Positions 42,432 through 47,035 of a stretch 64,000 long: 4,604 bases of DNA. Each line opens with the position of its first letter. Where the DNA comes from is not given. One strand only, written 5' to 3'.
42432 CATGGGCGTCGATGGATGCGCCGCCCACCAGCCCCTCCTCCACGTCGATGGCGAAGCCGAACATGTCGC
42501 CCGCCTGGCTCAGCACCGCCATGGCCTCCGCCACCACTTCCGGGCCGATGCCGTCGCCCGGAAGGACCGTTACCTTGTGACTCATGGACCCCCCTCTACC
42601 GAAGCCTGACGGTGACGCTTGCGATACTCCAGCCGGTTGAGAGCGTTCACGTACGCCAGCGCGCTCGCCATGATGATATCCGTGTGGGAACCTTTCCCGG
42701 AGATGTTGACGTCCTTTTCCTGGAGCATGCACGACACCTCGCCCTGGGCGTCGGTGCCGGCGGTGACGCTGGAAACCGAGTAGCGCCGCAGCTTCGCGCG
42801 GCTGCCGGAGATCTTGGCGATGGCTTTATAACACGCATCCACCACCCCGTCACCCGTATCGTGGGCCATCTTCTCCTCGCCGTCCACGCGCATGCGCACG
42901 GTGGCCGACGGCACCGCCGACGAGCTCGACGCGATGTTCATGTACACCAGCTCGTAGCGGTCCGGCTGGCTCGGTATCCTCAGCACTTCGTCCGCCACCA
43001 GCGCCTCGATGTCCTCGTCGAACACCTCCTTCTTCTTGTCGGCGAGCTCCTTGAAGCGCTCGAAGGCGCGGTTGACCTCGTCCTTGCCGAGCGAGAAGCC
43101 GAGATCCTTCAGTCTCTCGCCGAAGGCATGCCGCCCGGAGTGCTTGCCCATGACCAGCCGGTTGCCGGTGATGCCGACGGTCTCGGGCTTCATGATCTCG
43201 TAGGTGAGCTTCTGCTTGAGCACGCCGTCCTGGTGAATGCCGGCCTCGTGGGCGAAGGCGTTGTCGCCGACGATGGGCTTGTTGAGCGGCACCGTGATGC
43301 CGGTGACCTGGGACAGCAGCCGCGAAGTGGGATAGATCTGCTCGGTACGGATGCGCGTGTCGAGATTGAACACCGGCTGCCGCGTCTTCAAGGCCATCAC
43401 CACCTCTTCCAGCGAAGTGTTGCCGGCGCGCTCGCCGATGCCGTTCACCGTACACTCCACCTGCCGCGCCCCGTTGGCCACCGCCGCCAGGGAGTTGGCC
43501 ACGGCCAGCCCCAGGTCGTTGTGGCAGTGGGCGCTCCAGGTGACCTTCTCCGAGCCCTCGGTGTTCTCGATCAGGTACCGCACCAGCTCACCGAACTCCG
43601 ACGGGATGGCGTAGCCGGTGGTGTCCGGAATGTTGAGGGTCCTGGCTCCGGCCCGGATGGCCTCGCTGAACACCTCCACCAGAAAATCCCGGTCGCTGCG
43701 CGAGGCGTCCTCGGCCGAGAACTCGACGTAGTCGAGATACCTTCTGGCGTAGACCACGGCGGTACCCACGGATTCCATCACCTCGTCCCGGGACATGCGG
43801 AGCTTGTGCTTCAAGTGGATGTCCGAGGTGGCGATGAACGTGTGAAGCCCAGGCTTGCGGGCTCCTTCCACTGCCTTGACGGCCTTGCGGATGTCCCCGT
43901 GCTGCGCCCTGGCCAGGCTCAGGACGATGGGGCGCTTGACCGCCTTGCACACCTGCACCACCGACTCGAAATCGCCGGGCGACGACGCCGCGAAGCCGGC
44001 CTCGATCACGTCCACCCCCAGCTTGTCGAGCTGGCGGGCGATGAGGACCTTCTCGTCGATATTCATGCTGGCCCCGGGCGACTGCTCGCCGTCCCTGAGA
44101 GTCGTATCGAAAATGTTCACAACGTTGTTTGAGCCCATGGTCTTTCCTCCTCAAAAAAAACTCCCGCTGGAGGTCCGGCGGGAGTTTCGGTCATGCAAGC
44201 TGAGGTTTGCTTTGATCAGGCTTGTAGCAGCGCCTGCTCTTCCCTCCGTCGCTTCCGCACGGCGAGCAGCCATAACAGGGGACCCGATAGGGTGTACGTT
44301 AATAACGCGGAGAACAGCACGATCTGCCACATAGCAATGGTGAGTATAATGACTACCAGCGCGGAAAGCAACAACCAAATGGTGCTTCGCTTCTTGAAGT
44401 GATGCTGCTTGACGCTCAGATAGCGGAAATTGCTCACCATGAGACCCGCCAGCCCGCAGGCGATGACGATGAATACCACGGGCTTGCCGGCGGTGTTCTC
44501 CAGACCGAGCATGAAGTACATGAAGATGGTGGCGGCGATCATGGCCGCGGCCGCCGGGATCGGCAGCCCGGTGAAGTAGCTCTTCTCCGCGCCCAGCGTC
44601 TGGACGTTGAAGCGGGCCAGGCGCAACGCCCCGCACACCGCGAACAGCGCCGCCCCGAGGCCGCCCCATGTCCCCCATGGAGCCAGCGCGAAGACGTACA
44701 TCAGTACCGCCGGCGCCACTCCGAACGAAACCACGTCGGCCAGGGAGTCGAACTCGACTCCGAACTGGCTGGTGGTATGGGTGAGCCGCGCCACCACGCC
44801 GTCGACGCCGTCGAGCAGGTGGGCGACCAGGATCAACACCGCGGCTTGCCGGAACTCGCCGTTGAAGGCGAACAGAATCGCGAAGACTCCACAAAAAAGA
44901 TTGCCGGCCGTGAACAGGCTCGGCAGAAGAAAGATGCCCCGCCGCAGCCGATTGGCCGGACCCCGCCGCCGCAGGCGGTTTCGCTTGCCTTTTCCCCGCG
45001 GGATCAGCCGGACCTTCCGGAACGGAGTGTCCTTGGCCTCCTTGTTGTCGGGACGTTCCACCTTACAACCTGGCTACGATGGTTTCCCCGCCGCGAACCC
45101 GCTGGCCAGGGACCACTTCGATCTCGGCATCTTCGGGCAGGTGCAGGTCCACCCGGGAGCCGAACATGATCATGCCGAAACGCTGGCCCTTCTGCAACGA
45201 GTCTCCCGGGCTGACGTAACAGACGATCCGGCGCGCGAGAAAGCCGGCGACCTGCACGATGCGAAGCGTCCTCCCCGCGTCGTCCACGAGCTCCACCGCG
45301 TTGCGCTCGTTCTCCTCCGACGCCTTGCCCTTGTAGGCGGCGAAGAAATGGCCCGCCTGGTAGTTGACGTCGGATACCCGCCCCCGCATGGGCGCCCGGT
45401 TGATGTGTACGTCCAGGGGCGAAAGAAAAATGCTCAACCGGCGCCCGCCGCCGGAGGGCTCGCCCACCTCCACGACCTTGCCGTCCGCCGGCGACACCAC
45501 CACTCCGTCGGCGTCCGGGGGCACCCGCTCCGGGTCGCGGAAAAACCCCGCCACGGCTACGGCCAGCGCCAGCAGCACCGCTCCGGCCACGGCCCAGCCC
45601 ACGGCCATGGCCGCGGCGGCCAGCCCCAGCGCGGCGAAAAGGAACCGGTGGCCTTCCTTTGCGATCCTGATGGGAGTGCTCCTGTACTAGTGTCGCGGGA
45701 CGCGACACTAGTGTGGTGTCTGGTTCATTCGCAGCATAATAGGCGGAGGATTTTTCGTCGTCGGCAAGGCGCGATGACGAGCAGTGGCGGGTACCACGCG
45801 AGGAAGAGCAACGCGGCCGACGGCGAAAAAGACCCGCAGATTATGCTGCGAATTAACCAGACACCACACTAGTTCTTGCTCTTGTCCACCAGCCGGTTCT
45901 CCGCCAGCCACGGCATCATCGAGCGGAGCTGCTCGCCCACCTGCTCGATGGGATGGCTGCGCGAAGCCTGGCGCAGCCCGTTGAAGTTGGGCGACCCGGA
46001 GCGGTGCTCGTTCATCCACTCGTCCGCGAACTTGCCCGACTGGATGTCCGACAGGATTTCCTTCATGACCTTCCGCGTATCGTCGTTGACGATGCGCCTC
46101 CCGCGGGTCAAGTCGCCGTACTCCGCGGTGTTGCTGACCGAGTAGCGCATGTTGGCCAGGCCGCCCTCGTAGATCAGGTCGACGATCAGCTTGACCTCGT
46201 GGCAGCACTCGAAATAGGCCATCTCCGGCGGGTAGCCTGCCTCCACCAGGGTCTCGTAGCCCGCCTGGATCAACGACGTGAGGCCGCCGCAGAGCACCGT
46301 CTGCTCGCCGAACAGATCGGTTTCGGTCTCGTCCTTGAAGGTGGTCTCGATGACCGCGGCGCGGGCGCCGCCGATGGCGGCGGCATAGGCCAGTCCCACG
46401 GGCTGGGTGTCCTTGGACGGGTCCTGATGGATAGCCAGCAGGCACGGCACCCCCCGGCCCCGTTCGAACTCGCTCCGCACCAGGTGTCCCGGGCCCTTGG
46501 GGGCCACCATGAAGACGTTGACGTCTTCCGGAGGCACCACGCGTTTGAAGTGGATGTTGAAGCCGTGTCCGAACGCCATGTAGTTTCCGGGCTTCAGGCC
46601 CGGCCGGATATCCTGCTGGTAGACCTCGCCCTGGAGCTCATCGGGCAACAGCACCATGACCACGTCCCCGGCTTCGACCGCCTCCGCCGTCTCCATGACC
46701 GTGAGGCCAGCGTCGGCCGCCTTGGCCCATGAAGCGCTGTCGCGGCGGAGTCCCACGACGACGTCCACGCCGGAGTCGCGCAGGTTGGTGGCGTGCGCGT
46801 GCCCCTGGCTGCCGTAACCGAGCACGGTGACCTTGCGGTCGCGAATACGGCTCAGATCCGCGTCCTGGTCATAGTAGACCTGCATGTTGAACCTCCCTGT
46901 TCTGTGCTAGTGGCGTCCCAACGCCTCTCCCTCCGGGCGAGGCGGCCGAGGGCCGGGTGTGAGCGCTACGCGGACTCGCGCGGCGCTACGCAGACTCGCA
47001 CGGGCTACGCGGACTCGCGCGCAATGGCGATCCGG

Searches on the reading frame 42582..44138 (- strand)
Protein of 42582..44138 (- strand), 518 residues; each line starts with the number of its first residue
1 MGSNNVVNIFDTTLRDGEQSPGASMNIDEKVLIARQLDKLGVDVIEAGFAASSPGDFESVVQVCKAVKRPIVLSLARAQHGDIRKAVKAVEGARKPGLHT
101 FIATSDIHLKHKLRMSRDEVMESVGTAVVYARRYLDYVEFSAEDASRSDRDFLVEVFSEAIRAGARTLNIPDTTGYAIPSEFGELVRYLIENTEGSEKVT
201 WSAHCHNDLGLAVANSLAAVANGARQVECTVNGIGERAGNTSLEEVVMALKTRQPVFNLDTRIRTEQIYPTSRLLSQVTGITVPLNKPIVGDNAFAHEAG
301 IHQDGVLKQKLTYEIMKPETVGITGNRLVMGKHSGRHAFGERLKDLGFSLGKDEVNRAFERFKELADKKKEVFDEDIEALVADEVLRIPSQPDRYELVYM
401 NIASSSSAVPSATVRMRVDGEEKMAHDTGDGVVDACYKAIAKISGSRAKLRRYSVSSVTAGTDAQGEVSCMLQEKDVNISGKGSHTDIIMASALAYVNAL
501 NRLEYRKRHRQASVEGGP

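Call 31: find_related_loci(query=window:42582-44138:-, collection=metagenome_contigs, flank=10000)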
Query window:42582-44138:- (518 aa) in metagenome_contigs; peptide patterns used: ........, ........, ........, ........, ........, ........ (x = any residue, [..] = any of these).
600 stretches matched a pattern (row limit reached: there are more); 587 encode a relative of the query (tblastn E <= 1e-3); the best 80 are kept; 80 distinct loci.
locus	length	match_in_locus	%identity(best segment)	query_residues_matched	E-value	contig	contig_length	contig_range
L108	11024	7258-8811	75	1-518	0e+0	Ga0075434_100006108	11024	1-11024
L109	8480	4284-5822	75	6-518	0e+0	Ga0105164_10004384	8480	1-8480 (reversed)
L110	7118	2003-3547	75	4-518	0e+0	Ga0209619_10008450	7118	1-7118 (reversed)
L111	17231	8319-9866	74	3-518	0e+0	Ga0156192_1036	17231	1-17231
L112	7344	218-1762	74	4-518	0e+0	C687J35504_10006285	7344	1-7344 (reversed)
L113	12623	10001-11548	72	3-518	0e+0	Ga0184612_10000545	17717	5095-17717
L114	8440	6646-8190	72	4-518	0e+0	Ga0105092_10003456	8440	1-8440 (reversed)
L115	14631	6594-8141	72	3-518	0e+0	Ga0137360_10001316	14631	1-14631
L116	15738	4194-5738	72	4-518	0e+0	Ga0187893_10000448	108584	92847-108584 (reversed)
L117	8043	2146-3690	72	4-518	0e+0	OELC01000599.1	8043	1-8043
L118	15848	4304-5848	72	4-518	0e+0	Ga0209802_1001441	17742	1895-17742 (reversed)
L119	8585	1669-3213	72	4-518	0e+0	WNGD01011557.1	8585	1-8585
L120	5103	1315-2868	72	1-518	0e+0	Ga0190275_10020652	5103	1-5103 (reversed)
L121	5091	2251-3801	72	1-518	0e+0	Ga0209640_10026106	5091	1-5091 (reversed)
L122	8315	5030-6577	71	3-518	0e+0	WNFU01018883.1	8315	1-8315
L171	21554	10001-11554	95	1-518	0e+0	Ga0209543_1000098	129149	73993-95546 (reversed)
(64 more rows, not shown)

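Call 54: search_protein_families(library=pfam, proteins=[L171:14690-16207:-, L171:15725-17629:+, L171:16451-17206:-, L171:13778-15625:+])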
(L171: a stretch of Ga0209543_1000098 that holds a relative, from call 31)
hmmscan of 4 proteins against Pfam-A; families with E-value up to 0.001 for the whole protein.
L171:14690-16207:- (505 aa): 0 families

L171:15725-17629:+ (634 aa): 1 family
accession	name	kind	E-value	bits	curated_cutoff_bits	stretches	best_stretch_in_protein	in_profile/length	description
PF06808.19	DctM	-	1.2e-83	281.7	23.8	1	123-557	3-409/413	Tripartite ATP-independent periplasmic transporter, DctM component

L171:16451-17206:- (251 aa): 0 families

L171:13778-15625:+ (615 aa): 3 families
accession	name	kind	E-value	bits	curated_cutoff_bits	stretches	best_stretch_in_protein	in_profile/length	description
PF16868.10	NMT1_3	-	8.5e-49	167.2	27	1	333-613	6-289/289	NMT1-like family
PF09084.16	NMT1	-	1.2e-06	29.1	20.5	1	364-487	30-145/216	NMT1/THI5 like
PF12974.12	Phosphonate-bd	-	5.7e-06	26.3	27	1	346-573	21-218/242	ABC transporter, phosphonate, periplasmic substrate-binding protein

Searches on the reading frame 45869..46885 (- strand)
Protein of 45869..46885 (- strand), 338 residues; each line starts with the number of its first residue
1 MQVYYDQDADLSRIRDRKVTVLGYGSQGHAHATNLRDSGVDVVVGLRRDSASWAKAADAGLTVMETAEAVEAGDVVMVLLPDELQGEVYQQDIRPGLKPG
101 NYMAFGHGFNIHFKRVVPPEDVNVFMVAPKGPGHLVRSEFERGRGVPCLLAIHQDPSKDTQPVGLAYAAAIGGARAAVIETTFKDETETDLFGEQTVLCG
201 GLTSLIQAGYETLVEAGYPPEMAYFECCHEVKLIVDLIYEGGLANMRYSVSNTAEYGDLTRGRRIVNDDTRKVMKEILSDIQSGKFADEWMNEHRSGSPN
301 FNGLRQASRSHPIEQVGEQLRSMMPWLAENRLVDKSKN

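Call 25: find_encoding_contigs(protein=window:45869-46885:-, flank=3000, max_places=10)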
Protein window:45869-46885:- (338 aa): no gene with exactly this product is on record in the collection.

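Call 28: search_protein_families(library=pfam, proteins=[window:45869-46885:-])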
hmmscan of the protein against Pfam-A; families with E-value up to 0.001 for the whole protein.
window:45869-46885:- (338 aa): 5 families
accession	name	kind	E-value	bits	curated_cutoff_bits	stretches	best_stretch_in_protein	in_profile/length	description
PF07991.19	KARI_N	-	1.4e-72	243.1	20.6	1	14-176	2-164/165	Acetohydroxy acid isomeroreductase, NADPH-binding domain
PF01450.25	KARI_C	-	2.1e-67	226.4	29.1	1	183-326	1-144/144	Ketol-acid reductoisomerase, C-terminal domain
PF03807.23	F420_oxidored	-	6.8e-07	30.2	21.6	1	18-81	1-68/94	NADP oxidoreductase coenzyme F420-dependent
PF03446.21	NAD_binding_2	-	3.7e-05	24.2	21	1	18-103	1-89/161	NAD binding domain of 6-phosphogluconate dehydrogenase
PF02826.25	2-Hacid_dh_C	-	7.5e-05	22.6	25.1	1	8-82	28-101/178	D-isomer specific 2-hydroxyacid dehydrogenase, NAD binding domain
